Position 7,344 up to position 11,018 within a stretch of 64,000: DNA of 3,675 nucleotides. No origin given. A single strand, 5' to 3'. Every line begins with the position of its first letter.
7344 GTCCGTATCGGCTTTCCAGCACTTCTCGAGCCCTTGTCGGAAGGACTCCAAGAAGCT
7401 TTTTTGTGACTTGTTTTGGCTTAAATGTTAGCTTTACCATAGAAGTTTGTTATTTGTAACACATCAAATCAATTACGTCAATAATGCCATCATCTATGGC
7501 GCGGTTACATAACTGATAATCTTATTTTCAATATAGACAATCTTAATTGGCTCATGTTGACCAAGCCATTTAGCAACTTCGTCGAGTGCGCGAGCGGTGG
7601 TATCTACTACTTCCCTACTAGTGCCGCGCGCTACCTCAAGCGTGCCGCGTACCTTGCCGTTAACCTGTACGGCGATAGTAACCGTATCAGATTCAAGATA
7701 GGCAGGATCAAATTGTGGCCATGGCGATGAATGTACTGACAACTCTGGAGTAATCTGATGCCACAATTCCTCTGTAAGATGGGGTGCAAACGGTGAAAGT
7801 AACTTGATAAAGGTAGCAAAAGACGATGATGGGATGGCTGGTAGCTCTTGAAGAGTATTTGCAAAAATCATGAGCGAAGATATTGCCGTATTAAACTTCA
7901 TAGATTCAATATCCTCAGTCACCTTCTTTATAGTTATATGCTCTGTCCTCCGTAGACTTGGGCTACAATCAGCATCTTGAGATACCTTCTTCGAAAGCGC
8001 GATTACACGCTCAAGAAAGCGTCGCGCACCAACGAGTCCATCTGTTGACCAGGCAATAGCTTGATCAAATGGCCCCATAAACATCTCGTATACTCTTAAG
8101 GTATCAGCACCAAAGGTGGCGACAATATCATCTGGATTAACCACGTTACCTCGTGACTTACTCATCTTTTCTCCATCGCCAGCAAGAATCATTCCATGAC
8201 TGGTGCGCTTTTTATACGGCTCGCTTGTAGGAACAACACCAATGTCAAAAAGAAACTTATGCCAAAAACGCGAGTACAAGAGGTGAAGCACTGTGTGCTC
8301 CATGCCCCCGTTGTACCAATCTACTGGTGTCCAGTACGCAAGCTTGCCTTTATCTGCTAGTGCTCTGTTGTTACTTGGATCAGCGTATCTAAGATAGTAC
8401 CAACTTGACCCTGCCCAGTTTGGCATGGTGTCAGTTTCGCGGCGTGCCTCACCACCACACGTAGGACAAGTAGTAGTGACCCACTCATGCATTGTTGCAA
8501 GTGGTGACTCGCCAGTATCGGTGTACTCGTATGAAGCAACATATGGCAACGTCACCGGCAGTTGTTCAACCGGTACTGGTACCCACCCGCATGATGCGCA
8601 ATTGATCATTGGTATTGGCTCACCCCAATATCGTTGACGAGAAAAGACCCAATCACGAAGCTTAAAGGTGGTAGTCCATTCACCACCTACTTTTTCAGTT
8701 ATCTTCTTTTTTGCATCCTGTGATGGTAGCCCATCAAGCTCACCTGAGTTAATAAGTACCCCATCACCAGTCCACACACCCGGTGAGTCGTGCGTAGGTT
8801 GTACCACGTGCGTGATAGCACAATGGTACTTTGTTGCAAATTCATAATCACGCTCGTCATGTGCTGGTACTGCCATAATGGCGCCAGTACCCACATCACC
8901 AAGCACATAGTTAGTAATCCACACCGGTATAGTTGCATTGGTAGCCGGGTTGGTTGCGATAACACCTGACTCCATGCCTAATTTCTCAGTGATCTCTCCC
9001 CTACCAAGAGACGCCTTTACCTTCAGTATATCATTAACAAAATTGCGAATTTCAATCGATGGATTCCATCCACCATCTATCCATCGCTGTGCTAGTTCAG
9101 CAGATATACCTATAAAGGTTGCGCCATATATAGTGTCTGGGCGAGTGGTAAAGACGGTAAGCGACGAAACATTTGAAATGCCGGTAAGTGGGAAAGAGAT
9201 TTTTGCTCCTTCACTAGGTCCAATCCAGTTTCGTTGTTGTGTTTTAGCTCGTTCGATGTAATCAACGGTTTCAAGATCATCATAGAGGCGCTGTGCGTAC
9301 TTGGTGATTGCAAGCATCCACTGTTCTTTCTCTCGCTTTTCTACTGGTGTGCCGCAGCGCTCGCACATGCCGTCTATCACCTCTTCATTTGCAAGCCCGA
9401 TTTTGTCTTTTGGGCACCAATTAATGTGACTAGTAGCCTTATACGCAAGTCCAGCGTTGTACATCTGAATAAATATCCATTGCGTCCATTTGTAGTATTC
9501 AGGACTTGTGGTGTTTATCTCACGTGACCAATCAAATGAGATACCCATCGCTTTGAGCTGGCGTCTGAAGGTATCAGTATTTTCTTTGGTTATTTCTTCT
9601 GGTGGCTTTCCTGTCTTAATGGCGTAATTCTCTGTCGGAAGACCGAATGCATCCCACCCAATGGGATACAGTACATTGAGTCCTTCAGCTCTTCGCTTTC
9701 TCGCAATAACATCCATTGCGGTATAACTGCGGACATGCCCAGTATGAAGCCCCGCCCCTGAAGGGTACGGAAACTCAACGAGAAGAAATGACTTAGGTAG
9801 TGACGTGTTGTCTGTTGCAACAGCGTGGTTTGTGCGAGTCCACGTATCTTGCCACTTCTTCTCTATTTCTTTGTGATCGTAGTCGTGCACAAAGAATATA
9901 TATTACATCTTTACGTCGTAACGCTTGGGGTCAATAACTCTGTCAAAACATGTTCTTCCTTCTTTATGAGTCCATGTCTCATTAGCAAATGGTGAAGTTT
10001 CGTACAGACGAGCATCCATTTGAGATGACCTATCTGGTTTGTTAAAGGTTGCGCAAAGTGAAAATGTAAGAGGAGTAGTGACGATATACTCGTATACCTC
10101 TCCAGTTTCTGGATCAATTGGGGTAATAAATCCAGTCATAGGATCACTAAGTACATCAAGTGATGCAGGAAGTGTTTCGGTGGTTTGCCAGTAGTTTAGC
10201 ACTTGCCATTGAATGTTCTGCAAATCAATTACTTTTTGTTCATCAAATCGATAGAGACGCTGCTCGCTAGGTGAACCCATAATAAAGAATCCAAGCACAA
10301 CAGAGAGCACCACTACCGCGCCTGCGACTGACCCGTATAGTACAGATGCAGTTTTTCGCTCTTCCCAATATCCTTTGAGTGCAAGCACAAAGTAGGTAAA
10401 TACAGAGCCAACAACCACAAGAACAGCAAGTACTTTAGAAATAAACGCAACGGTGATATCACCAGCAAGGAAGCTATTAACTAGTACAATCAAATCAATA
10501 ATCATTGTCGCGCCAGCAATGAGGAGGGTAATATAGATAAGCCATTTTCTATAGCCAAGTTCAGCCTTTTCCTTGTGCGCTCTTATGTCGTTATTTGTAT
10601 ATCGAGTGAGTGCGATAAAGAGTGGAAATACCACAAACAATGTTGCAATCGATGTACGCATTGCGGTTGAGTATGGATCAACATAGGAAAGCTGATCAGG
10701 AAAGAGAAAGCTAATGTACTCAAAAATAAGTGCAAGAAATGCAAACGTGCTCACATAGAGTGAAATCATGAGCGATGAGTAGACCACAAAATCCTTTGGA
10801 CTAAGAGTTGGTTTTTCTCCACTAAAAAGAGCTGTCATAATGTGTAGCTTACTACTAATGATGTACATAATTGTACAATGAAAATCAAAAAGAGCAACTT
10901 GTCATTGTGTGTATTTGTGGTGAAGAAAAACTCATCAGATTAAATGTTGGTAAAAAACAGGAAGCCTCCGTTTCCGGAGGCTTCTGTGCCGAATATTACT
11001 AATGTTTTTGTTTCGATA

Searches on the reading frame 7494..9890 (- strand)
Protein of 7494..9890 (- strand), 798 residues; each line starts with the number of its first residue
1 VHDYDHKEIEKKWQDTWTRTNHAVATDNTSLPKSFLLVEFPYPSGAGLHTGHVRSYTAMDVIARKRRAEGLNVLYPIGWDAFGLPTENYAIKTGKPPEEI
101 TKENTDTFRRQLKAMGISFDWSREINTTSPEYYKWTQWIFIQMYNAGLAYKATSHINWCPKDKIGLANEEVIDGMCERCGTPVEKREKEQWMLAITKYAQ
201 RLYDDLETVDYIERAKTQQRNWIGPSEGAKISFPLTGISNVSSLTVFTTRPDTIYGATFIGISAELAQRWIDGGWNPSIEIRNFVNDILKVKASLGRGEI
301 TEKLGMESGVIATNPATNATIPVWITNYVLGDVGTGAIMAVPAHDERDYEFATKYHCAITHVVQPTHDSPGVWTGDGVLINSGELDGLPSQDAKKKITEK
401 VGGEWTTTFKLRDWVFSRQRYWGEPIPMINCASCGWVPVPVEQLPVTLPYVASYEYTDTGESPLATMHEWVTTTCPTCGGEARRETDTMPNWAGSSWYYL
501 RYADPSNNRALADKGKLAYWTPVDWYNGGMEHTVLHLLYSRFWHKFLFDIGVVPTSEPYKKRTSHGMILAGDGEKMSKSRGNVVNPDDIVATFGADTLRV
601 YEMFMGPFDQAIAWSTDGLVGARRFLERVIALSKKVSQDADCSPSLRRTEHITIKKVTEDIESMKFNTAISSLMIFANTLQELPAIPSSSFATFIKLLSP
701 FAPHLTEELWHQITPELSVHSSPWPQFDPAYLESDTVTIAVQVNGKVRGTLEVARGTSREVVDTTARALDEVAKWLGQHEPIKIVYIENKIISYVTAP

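Call 22: search_protein_families(library=pfam, proteins=[window:7494-9890:-], max_evalue=0.001)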
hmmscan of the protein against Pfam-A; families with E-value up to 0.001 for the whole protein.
window:7494-9890:- (798 aa): 5 families
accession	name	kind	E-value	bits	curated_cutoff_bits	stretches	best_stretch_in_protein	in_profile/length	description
PF13603.12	tRNA-synt_1_2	-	5.4e-52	176.4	25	1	220-400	1-183/185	Leucyl-tRNA synthetase, editing domain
PF00133.28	tRNA-synt_1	-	5e-46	157.7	22.7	2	13-223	2-225/414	tRNA synthetases class I (I, L, M and V)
PF09334.17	tRNA-synt_1g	-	6.6e-31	107.9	20.1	2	40-182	7-145/391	tRNA synthetases class I (M)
PF08264.19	Anticodon_1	-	4.1e-22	79.1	25.1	1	651-761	9-146/148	Anticodon-binding domain of tRNA ligase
PF01406.26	tRNA-synt_1e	-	1.5e-05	24.9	27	0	564-612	242-289/301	tRNA synthetases class I (C) catalytic domain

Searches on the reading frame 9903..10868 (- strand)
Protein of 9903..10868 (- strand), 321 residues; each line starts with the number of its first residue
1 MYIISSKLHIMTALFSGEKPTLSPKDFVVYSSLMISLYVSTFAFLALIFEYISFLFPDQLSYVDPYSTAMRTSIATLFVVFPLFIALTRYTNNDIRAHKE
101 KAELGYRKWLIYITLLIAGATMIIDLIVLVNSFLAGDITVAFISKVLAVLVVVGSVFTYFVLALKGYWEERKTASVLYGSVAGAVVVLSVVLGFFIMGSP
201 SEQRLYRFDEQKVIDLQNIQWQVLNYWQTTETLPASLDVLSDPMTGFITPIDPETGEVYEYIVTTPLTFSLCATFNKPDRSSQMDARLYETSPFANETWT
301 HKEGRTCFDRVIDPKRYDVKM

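Call 22: search_protein_families(library=pfam, proteins=[window:9903-10868:-], max_evalue=0.001)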
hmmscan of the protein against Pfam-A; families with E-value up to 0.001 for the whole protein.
window:9903-10868:- (321 aa): 1 family
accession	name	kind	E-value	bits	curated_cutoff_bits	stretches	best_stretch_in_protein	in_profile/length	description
PF18920.5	DUF5671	-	6.5e-18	65.3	28.4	1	27-154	2-126/132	Domain of unknown function (DUF5671)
